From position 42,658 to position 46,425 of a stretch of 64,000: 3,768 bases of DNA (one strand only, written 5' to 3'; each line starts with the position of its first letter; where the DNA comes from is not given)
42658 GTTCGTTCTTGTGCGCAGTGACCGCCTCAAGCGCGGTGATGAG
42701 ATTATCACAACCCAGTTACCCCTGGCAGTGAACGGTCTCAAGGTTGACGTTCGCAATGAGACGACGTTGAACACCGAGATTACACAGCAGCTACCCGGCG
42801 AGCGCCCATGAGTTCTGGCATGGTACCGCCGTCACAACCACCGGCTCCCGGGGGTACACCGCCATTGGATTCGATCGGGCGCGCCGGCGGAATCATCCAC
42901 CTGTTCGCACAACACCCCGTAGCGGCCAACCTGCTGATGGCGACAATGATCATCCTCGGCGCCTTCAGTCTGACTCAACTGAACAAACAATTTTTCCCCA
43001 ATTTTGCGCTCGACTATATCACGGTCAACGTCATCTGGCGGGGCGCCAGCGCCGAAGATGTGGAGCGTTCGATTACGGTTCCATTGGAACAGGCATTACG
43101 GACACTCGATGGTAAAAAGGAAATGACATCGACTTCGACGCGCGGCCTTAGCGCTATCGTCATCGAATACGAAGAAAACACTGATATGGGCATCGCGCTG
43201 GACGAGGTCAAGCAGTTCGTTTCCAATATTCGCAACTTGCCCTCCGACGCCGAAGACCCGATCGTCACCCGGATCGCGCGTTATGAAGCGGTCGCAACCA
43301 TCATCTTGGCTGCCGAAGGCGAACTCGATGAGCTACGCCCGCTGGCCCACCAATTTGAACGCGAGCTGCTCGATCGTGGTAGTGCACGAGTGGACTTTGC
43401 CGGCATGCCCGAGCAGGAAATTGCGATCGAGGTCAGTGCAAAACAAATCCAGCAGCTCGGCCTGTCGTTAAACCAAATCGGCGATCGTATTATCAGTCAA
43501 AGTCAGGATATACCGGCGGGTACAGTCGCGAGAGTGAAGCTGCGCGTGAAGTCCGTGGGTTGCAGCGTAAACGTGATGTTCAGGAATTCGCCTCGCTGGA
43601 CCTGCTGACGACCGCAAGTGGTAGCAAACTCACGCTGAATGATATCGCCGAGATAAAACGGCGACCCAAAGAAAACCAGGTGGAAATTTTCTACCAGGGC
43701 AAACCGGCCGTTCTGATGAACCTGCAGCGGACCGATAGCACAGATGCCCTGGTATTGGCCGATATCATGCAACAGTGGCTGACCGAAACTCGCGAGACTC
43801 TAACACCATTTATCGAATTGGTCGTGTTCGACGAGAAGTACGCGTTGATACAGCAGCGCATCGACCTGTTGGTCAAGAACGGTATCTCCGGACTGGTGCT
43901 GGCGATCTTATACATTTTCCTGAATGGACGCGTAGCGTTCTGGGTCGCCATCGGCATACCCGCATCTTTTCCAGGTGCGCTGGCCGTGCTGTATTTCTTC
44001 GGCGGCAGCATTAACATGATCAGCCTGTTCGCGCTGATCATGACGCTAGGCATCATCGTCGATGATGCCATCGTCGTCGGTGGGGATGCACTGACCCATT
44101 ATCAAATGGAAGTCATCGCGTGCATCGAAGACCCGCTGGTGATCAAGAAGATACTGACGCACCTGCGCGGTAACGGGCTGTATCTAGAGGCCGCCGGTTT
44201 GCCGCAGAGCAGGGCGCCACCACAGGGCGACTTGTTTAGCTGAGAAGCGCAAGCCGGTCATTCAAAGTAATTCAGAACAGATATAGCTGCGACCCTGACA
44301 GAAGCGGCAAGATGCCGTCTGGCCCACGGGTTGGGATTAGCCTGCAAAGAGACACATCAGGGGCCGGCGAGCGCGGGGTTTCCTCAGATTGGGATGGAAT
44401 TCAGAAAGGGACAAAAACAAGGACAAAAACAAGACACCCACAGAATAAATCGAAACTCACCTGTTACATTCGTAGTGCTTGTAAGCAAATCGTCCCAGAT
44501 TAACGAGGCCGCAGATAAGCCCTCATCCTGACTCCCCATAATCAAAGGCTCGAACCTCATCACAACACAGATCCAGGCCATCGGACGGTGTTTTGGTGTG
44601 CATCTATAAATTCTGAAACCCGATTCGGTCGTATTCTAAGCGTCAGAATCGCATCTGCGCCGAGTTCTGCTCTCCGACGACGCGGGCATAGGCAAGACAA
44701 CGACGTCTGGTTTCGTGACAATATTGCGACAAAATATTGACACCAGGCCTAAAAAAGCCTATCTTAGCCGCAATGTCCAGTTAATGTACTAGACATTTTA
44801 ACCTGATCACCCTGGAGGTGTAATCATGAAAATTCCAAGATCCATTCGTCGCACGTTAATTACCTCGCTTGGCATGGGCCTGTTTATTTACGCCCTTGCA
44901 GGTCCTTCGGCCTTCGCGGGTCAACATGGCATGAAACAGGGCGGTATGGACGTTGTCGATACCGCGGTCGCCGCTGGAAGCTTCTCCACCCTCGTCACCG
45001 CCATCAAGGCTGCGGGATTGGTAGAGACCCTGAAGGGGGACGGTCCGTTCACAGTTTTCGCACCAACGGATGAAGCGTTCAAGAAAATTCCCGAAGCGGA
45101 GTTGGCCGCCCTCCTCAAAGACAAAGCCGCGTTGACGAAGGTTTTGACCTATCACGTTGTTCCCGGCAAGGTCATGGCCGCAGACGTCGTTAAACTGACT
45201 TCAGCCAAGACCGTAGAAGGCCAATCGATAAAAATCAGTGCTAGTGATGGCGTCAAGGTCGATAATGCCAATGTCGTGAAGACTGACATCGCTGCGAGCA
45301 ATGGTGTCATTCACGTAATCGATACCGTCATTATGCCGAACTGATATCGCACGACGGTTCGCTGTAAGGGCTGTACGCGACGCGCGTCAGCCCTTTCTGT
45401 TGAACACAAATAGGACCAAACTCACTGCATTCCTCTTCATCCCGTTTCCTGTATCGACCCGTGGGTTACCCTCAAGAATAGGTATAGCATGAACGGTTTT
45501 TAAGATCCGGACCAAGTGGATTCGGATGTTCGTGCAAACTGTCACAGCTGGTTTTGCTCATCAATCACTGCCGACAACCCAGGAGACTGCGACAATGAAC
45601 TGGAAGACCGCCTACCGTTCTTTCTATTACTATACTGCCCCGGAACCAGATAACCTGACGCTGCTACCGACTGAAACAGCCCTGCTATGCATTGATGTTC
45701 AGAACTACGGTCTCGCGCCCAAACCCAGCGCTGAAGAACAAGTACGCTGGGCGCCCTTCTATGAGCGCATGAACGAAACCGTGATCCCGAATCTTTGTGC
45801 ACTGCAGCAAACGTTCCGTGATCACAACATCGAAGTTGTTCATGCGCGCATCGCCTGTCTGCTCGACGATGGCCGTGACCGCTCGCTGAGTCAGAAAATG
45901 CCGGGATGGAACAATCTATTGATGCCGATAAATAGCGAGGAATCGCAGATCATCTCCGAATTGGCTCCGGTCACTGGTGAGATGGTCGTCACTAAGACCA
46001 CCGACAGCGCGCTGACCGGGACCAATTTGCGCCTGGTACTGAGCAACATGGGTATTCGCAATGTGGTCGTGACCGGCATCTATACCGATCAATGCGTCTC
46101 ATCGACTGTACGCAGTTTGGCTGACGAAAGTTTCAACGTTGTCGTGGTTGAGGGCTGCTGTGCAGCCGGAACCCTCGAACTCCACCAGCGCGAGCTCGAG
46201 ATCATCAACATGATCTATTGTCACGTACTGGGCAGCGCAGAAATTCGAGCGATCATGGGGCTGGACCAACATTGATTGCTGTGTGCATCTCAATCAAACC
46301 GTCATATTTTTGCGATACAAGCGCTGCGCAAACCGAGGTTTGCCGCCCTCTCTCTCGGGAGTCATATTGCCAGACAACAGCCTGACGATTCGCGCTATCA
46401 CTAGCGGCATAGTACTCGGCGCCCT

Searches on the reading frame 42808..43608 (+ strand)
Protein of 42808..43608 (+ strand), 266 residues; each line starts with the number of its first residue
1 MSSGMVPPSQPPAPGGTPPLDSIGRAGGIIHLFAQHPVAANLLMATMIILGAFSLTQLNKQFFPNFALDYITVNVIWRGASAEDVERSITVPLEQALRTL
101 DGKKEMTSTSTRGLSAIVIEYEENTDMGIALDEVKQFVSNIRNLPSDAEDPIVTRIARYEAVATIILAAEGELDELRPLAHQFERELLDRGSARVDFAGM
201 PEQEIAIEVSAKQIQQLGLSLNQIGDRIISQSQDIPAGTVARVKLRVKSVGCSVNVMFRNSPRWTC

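Call 34: search_protein_families(library=ncbifam, proteins=[window:42808-43608:+], max_evalue=1e-10)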
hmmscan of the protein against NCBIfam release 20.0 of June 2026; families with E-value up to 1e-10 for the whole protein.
window:42808-43608:+ (266 aa): 7 families
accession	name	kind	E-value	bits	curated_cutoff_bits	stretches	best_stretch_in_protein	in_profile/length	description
NF033617.1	RND_permease_2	subfamily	2e-31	108.8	1250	1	32-242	3-219/1009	multidrug efflux RND transporter permease subunit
NF000282.2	RND_permease_1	subfamily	5e-17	61.1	1250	1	32-243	3-221/1029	multidrug efflux RND transporter permease subunit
TIGR00915.1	2A0602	subfamily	9e-16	56.9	940.35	1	31-240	3-219/1050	efflux RND transporter permease subunit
NF007905.0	PRK10614.1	equivalog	1.9e-15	55.6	1774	1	31-243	5-223/1025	multidrug efflux RND transporter permease subunit MdtC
NF007133.0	PRK09579.1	equivalog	2.3e-14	52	1763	1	31-158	5-133/1017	multidrug efflux RND transporter permease subunit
NF007798.0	PRK10503.1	equivalog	5.3e-14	50.8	1584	1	25-154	8-139/1040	MdtB/MuxB family multidrug efflux RND transporter permease subunit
TIGR00914.1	2A0601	subfamily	1.8e-13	49.2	701.45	1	42-242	18-231/1051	CusA/CzcA family heavy metal efflux RND transporter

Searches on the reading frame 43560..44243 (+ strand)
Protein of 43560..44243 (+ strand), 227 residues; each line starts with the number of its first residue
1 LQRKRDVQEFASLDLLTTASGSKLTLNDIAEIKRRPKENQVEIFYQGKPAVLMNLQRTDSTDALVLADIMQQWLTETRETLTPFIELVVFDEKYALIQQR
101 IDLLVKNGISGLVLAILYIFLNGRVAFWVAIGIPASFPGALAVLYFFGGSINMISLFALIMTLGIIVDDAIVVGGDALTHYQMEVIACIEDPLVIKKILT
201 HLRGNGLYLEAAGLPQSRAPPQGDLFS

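Call 34: search_protein_families(library=ncbifam, proteins=[window:43560-44243:+], max_evalue=1e-10)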
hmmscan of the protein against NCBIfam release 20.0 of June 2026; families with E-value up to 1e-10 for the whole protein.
window:43560-44243:+ (227 aa): 10 families
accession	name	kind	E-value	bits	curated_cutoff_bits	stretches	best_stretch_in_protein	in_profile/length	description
NF033617.1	RND_permease_2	subfamily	5e-28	97.6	1250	1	6-173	234-404/1009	multidrug efflux RND transporter permease subunit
NF000282.2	RND_permease_1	subfamily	9.5e-26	90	1250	1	5-173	240-411/1029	multidrug efflux RND transporter permease subunit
TIGR00915.1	2A0602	subfamily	2.9e-23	81.7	940.35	1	5-173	241-412/1050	efflux RND transporter permease subunit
NF007798.0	PRK10503.1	equivalog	4.6e-20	70.9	1584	1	7-173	247-415/1040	MdtB/MuxB family multidrug efflux RND transporter permease subunit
NF007905.0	PRK10614.1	equivalog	1.2e-17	63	1774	1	16-177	246-410/1025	multidrug efflux RND transporter permease subunit MdtC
NF007842.1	PRK10555.1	equivalog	3.1e-16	58.4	1854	1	8-174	244-413/1036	multidrug efflux RND transporter permease AcrD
NF007133.0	PRK09579.1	equivalog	3.7e-16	57.9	1763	1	6-176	236-408/1017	multidrug efflux RND transporter permease subunit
NF011706.2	PRK15127.1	equivalog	4.5e-16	57.9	2150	1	4-174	240-413/1049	multidrug efflux RND transporter permease subunit AcrB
NF007131.0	PRK09577.1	equivalog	9.2e-15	53.4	1768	1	8-174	243-412/1045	multidrug efflux RND transporter permease subunit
NF000037.1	RND_perm_OqxB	exception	2.6e-13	48.7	2200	1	7-174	246-416/1050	multidrug efflux RND transporter permease subunit OqxB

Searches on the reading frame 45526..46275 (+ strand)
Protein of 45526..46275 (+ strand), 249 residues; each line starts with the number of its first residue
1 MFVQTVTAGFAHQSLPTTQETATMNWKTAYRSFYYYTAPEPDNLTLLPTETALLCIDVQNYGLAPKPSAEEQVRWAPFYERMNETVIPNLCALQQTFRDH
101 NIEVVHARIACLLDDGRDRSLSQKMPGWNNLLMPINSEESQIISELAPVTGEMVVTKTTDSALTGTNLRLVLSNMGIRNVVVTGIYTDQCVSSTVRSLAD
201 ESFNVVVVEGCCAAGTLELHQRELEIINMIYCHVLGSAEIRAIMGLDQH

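Call 34: search_protein_families(library=ncbifam, proteins=[window:45526-46275:+], max_evalue=1e-10)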
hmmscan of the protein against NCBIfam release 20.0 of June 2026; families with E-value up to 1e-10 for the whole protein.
window:45526-46275:+ (249 aa): 3 families
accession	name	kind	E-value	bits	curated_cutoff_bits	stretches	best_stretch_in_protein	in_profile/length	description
NF050097.1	BiurAmidohydBiuH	equivalog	4.3e-21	75.4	370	1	139-230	113-204/221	biuret amidohydrolase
TIGR03614.1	RutB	equivalog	2e-15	57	377.95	1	127-244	101-219/226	pyrimidine utilization protein B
NF008517.0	PRK11440.1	equivalog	3.7e-13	49.8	195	1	45-234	3-178/188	hydrolase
